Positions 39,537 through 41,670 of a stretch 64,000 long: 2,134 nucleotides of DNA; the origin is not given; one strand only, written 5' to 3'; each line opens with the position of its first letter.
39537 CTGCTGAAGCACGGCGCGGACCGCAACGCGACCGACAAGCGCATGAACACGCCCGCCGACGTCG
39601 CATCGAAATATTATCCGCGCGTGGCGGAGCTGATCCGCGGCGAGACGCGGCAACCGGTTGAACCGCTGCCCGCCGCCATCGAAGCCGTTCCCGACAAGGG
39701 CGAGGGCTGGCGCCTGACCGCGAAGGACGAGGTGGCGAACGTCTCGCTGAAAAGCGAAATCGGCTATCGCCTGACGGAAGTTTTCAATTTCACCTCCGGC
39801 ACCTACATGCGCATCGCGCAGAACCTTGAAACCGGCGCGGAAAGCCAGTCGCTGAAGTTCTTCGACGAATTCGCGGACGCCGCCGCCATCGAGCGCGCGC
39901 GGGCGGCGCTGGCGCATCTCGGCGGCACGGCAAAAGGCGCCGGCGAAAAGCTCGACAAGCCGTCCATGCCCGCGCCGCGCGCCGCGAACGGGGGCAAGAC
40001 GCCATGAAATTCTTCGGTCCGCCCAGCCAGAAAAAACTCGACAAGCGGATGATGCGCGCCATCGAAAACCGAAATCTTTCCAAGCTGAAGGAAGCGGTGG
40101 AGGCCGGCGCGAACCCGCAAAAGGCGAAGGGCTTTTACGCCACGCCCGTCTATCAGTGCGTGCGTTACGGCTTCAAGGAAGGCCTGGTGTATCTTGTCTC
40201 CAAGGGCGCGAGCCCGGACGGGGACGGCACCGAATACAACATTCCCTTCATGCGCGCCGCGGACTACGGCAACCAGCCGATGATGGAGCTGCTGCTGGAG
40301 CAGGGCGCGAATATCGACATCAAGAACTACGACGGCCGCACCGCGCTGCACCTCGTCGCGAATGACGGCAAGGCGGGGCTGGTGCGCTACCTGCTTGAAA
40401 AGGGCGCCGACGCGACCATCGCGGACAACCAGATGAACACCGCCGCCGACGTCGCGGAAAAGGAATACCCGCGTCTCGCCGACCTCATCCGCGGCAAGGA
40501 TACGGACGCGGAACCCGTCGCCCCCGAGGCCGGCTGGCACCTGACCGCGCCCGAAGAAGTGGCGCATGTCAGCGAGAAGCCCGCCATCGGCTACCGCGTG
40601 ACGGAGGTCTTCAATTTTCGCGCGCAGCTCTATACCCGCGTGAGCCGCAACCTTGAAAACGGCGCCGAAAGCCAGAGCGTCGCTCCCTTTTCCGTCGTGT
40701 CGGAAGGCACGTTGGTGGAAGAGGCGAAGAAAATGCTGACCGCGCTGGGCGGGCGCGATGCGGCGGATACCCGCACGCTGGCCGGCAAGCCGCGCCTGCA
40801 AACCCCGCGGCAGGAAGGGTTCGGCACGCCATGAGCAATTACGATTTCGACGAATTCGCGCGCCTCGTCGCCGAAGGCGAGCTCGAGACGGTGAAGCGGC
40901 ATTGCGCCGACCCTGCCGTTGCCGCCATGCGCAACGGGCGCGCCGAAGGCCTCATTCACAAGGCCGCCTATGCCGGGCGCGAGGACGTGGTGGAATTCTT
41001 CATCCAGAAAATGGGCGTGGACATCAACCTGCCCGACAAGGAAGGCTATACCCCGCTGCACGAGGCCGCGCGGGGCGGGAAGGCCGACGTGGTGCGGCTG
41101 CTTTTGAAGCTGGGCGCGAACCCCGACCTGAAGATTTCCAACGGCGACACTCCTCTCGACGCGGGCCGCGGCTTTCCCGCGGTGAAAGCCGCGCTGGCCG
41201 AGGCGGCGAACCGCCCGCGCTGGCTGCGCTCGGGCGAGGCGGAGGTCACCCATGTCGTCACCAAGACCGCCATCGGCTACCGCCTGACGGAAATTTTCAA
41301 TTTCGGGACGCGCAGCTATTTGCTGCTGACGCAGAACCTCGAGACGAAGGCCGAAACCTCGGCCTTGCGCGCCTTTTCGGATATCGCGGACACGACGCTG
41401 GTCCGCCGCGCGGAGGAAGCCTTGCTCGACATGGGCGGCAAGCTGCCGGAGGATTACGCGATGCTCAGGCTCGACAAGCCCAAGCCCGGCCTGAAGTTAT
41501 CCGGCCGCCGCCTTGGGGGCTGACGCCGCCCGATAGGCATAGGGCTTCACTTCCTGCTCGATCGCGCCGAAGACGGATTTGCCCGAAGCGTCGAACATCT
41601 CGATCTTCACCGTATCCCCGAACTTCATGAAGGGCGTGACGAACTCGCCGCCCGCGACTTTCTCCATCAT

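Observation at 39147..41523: Three translationally coupled ankyrin-repeat genes sharing an unrecognised ~90-aa C-terminal module, inserted in a catabolic cluster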

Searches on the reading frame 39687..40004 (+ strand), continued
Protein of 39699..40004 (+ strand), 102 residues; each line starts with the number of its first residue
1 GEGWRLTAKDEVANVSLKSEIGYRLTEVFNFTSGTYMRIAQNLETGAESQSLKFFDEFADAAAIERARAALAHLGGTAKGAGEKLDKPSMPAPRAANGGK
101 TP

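Call 47: find_homologous_proteins(query=A5, max_evalue=0.001)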
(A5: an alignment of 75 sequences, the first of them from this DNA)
Query A5 (75 sequences) (106 aa, profile of the alignment): 7 proteins with E <= 0.001 among 532 candidates.
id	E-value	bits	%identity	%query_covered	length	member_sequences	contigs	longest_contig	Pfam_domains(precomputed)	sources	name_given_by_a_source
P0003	7.1e-32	127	68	90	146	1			-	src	-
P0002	9.3e-32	127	66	88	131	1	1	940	-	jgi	jgi:hypothetical protein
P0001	1.4e-31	126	66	91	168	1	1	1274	-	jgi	jgi:hypothetical protein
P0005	1.3e-25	107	57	68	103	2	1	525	-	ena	-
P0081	2.9e-24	103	45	76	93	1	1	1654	-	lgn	-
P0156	6.9e-18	82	53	54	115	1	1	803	-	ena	-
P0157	6.2e-7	47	43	35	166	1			PF13606.13,PF13857.13,PF12796.14,PF00023.37,PF13637.13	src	-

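Call 59: fold_search(model_id=the predicted structure, library=viral)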
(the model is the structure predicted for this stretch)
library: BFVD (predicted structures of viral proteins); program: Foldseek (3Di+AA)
matches with E <= 10: 1505; with E <= 0.001: 0
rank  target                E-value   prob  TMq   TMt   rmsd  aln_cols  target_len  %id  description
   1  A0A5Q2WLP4            2.9e-02  0.92  0.36  0.41  17.1        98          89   12  Uncharacterized protein [Microbacterium phage Wesak]
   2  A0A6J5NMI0            2.9e-02  0.85  0.30  0.38   6.8        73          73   12  Uncharacterized protein [uncultured Caudovirales phage]
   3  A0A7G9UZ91            4.8e-02  0.99  0.40  0.55   5.7        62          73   18  Uncharacterized protein [Gordonia Phage Sephiroth]
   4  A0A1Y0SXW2            4.8e-02  0.54  0.29  0.23  17.6       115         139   16  Uncharacterized protein [Pseudomonas phage Noxifer]
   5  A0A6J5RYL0            4.8e-02  0.51  0.24  0.26  15.1        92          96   11  Uncharacterized protein [uncultured Caudovirales phage]
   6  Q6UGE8                5.4e-02  0.80  0.29  0.33  17.8        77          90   13  Uncharacterized protein [Escherichia phage K1-5]
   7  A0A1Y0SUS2            5.7e-02  1.00  0.45  0.18   4.8        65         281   15  Uncharacterized protein [Pseudomonas phage Noxifer]
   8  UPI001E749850         5.7e-02  0.93  0.35  0.36  10.7        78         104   14  (no name look-up for this kind of identifier)
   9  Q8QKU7                5.7e-02  0.93  0.33  0.21  10.4        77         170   14  EsV-1-190 [Ectocarpus siliculosus virus 1 (isolate New Zealand/Kaikoura/1988)]
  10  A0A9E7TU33            6.1e-02  0.82  0.33  0.39  13.0        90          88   14  Uncharacterized protein [Gordonia phage NovaSharks]
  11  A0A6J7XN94            6.1e-02  0.51  0.28  0.15  16.3       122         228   15  Essential recombination function protein [uncultured Caudovirales phage]
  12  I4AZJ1                6.9e-02  1.00  0.35  0.43   7.8        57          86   16  (no name in the UniProt tables at hand)
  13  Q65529                7.3e-02  0.99  0.37  0.47   7.7        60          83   12  Non-structural protein NS-S [Guaroa virus]
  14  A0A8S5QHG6            7.3e-02  0.99  0.33  0.25   2.3        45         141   13  Uncharacterized protein [Myoviridae sp. ctdNl2]
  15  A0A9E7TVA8            7.3e-02  0.98  0.35  0.45   7.0        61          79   16  (no name in the UniProt tables at hand)
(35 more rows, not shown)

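Call 68: search_protein_families(library=pfam, alignment_id=A5, max_evalue=10)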
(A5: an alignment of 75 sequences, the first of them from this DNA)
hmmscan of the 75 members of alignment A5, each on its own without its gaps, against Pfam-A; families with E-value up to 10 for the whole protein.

A. member 1, seq(106 aa): 1 family
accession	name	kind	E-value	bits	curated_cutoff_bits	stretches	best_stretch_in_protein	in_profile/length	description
PF20072.4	DUF6468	-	0.019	15.5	26.9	1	66-91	17-42/76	Domain of unknown function (DUF6468)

B. families by the number of members that match (of 75 scanned): 27 families (the first 25 are shown)
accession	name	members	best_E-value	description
PF16911.10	PapA_C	2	0.058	Phthiocerol/phthiodiolone dimycocerosyl transferase C-terminus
PF05289.16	BLYB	2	0.059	Borrelia hemolysin accessory protein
PF08156.18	NOP5NT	1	0.0099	NOP5NT (NUC127) domain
PF20072.4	DUF6468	1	0.019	Domain of unknown function (DUF6468)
PF09143.16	AvrPphF-ORF-2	1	0.031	AvrPphF-ORF-2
PF15622.11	CENP_C_N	1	0.043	Kinetochore assembly subunit CENP-C N-terminal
PF20660.2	DUF6812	1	0.047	Family of unknown function (DUF6812)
PF09976.15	TPR_21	1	0.056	Tetratricopeptide repeat-like domain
PF04665.18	Pox_A32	1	0.059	Poxvirus A32 protein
PF23246.1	CC_CDK5RAP2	1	0.073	CDK5 regulatory subunit-associated protein 2-like, coiled coil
PF06949.16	DUF1292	1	0.078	Protein of unknown function (DUF1292)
PF19122.5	DUF5806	1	0.088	Family of unknown function (DUF5806)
PF17417.8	Glycoprot_B_PH2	1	0.09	Herpesvirus Glycoprotein B PH-like domain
PF06443.16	SEF14_adhesin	1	0.092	SEF14-like adhesin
PF20583.3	DUF6786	1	0.096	Family of unknown function (DUF6786)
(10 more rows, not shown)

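Call 73: find_related_loci(query=A5, collection=viral_contigs, flank=5000)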
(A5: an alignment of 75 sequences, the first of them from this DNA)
Query A5 (106 aa) in viral_contigs; peptide patterns used: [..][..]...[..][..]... (x = any residue, [..] = any of these).
23 stretches matched a pattern, but none encodes a relative of the query by tblastn (E <= 1e-3).
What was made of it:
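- No relatives were found in viral contigs (call 73).
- Tried and rejected: No relatives, so I dropped a phage origin (call 73).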

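Call 75: find_related_loci(query=A3, collection=metagenome_contigs, flank=10000)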
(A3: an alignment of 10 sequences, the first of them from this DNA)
Query A3 (102 aa) in metagenome_contigs; peptide patterns used: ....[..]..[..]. (x = any residue, [..] = any of these).
20 stretches matched a pattern; 10 encode a relative of the query (tblastn E <= 1e-3); 10 distinct loci.
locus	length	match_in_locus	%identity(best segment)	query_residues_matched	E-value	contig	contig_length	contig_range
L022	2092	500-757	58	3-90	7e-31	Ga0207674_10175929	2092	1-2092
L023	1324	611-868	58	3-90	3e-31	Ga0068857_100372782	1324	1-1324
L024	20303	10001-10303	54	2-102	2e-29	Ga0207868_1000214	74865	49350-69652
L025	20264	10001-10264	52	3-102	2e-28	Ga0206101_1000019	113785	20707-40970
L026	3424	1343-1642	47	2-94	2e-24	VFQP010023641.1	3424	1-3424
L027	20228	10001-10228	54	3-78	9e-24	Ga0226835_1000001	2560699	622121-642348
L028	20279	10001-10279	48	2-94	3e-23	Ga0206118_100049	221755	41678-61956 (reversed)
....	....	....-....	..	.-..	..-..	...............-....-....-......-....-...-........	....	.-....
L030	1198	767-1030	44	4-89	2e-20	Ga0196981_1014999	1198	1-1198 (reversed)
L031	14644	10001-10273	40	4-93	7e-16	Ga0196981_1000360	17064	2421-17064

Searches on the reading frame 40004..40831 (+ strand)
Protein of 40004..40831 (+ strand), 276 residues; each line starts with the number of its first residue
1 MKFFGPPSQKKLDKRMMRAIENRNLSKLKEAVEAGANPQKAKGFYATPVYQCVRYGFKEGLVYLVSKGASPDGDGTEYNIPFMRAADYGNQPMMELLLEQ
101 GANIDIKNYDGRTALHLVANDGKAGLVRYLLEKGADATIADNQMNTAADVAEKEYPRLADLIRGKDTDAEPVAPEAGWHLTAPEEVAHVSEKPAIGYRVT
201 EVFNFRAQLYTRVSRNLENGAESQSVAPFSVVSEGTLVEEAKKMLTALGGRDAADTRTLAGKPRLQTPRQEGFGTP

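Call 4: search_protein_families(library=pfam, proteins=[window:40004-40831:+], max_evalue=1)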
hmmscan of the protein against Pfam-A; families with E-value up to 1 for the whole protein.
window:40004-40831:+ (276 aa): 7 families
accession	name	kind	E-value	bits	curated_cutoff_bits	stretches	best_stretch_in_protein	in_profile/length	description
PF12796.13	Ank_2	-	2.6e-20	73.2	27.3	2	82-156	1-73/90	Ankyrin repeats (3 copies)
PF00023.36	Ank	-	4.6e-16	58.5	21.1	2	110-142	1-33/33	Ankyrin repeat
PF13606.12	Ank_3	-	3.9e-13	48.6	22.3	2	110-137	1-28/30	Ankyrin repeat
PF13637.12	Ank_4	-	1.1e-12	48.3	22.7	1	84-119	3-38/50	Ankyrin repeats (many copies)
PF13857.12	Ank_5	-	2.7e-12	47.2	27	2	97-151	1-56/56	Ankyrin repeats (many copies)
PF23990.1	PilB3_N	-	0.007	16.9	27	1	131-176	10-55/101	PilB3-like, N-terminal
PF24521.3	Ank_KRIT1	-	0.13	12.4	80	0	50-117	51-124/149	KRIT1 ankyrin-repeats domain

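Call 5: search_protein_families(library=ncbifam, proteins=[window:40004-40831:+], max_evalue=1)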
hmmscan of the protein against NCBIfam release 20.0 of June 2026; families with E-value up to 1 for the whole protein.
window:40004-40831:+ (276 aa): 9 families
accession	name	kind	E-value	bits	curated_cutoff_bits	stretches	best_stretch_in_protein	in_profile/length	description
NF043029.1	T4SS_AnkY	equivalog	8.6e-11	41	600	1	89-153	469-533/543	Dot/Icm T4SS effector AnkY/LegA9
NF041931.2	MzaA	equivalog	1.7e-09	37.1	800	1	53-148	10-108/726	MZA anti-phage system associated sigma-70 family RNA polymerase sigma factor MzaA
NF043028.1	T4SS_AnkX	equivalog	3.5e-07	28.8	1400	1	82-149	552-620/938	Dot/Icm T4SS effector AnkN/AnkX/LegA8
NF043022.1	T4SS_AnkG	equivalog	5.2e-07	28.8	500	1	81-158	368-450/455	Dot/Icm T4SS effector AnkG/AnkZ/LegA7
NF043023.1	T4SS_AnkH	equivalog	1.8e-05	23.7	600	1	81-139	35-93/467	Dot/Icm T4SS effector AnkH/LegA3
NF043019.1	T4SS_AnkC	equivalog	0.0006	18.8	450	1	17-101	132-224/459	Dot/Icm T4SS effector AnkC/LegA12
NF004650.0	PRK05994.1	equivalog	0.047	12.5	667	1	30-59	11-40/427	O-acetylhomoserine aminocarboxypropyltransferase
NF043021.1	T4SS_AnkF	equivalog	0.062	11.5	1000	1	82-143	589-646/917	Dot/Icm T4SS effector AnkF/LegA14/Ceg31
TIGR00870.1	trp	subfamily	0.25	9.3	498.75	1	107-137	127-157/747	transient-receptor-potential calcium channel protein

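Call 43: find_encoding_contigs(protein=window:40004-40831:+, flank=10000, max_places=4)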
Protein window:40004-40831:+ (276 aa): 1 contig read that carries it; 1 place shown.
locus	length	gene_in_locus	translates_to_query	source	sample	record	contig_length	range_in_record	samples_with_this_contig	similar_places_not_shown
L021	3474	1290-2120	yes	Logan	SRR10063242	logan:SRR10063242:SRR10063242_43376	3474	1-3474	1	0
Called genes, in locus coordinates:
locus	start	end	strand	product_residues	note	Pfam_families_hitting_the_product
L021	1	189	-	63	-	?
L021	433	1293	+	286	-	PF12796:Ank_2, PF13857:Ank_5 (weak), PF12796:Ank_2, PF13637:Ank_4, PF00023:Ank, PF13606:Ank_3 (weak), PF13857:Ank_5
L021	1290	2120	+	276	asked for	PF12796:Ank_2, PF13606:Ank_3 (faint), PF12796:Ank_2, PF13637:Ank_4 (weak), PF13857:Ank_5, PF00023:Ank (weak)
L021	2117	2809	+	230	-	PF12796:Ank_2, PF13857:Ank_5 (weak), PF13637:Ank_4, PF13857:Ank_5, PF00023:Ank, PF13606:Ank_3 (weak)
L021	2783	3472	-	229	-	?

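Call 66: search_protein_families(library=padloc, proteins=[window:40004-40831:+], max_evalue=0.01)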
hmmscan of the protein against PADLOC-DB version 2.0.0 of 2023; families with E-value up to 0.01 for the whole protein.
window:40004-40831:+ (276 aa): 3 families
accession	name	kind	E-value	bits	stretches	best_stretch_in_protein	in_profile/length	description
PDLC04783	PDC-M72A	-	8.1e-18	62.8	1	16-157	234-375/392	-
PDLC02908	Ankyrin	-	2.3e-06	24.2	1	80-150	738-808/880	-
PDLC02203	MzaA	-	0.00049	16.5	1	53-176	19-134/683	-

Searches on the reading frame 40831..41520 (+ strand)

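Call 4: search_protein_families(library=pfam, proteins=[window:40831-41520:+], max_evalue=1)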
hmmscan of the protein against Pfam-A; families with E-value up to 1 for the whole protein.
window:40831-41520:+ (230 aa): 6 families
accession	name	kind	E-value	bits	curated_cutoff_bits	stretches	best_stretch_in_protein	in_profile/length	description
PF13857.12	Ank_5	-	7.8e-17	61.6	27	2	63-110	7-54/56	Ankyrin repeats (many copies)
PF00023.36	Ank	-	1.5e-15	56.9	21.1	2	72-101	2-31/33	Ankyrin repeat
PF13637.12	Ank_4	-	3.8e-15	56.1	22.7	2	42-92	1-50/50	Ankyrin repeats (many copies)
PF12796.13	Ank_2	-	4.6e-13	50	27.3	1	15-101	7-89/90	Ankyrin repeats (3 copies)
PF13606.12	Ank_3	-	7.3e-12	44.7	22.3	2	71-99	1-29/30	Ankyrin repeat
PF24521.3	Ank_KRIT1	-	0.00012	22.2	80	1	75-100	49-76/149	KRIT1 ankyrin-repeats domain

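Call 5: search_protein_families(library=ncbifam, proteins=[window:40831-41520:+], max_evalue=1)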
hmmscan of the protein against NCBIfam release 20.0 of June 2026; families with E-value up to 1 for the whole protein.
window:40831-41520:+ (230 aa): 7 families
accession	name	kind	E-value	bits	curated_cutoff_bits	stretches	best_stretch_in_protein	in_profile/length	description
NF043029.1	T4SS_AnkY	equivalog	6.8e-08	31.4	600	1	41-111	461-530/543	Dot/Icm T4SS effector AnkY/LegA9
NF043022.1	T4SS_AnkG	equivalog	2e-07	30.2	500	1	14-109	305-403/455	Dot/Icm T4SS effector AnkG/AnkZ/LegA7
NF041931.2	MzaA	equivalog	2.2e-07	30.1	800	1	41-139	5-104/726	MZA anti-phage system associated sigma-70 family RNA polymerase sigma factor MzaA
NF043023.1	T4SS_AnkH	equivalog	1.2e-05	24.3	600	1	45-106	39-99/467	Dot/Icm T4SS effector AnkH/LegA3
NF043028.1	T4SS_AnkX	equivalog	0.0002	19.7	1400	1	45-110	555-620/938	Dot/Icm T4SS effector AnkN/AnkX/LegA8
NF043021.1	T4SS_AnkF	equivalog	0.0049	15.2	1000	1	41-103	588-650/917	Dot/Icm T4SS effector AnkF/LegA14/Ceg31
NF043027.1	T4SS_AnkQ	equivalog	0.061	11.9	700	1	58-106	350-398/496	Dot/Icm T4SS effector AnkQ/LegA10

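Call 66: search_protein_families(library=padloc, proteins=[window:40831-41520:+], max_evalue=0.01)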
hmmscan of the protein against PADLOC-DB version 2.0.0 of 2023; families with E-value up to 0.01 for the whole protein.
window:40831-41520:+ (230 aa): 2 families
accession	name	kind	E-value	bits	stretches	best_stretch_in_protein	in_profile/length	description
PDLC04783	PDC-M72A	-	3.4e-11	41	1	13-110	238-367/392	-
PDLC02908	Ankyrin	-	2.6e-05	20.7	1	57-111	721-775/880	-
